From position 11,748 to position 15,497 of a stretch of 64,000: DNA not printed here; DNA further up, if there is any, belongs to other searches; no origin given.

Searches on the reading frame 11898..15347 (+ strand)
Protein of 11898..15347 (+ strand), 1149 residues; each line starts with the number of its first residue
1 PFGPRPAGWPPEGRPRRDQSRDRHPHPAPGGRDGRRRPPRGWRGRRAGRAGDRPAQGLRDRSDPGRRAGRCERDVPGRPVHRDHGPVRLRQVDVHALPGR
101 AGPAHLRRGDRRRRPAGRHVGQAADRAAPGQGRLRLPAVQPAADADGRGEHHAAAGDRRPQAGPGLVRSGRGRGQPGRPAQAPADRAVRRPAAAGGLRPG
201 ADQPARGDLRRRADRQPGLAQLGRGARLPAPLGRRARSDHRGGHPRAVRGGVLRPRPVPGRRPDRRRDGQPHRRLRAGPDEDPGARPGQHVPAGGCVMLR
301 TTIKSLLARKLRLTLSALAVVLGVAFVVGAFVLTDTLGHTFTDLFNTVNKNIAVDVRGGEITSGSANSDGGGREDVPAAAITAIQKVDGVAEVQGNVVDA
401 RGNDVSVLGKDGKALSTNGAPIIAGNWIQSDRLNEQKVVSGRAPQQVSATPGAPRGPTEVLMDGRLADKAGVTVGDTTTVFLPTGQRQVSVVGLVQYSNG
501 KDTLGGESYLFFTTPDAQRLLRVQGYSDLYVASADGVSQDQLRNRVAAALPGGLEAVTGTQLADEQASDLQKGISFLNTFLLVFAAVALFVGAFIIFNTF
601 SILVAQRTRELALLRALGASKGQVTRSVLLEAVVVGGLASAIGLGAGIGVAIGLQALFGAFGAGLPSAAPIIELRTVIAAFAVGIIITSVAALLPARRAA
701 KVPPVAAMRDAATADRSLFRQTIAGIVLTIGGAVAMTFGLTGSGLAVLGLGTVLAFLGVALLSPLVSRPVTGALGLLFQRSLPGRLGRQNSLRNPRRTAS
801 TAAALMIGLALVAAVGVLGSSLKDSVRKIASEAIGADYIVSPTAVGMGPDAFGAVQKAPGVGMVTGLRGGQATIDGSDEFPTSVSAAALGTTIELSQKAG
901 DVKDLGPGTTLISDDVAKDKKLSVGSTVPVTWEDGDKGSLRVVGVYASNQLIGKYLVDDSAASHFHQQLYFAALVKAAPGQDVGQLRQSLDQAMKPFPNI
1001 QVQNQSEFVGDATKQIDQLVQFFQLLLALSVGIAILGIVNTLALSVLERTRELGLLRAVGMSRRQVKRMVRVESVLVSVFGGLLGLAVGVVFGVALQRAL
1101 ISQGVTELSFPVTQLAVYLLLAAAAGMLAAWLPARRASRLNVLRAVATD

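Call 34: search_protein_families(library=pfam, proteins=[window:11898-15347:+], max_evalue=0.00001)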
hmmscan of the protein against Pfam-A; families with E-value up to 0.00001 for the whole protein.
window:11898-15347:+ (1149 aa): 2 families
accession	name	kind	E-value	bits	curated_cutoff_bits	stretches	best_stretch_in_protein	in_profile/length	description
PF02687.27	FtsX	-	4.4e-36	124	25.5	2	583-704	2-120/120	FtsX-like permease C-terminal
PF12704.14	MacB_PCD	-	4.2e-21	76.6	27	2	315-548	3-206/207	MacB-like periplasmic core domain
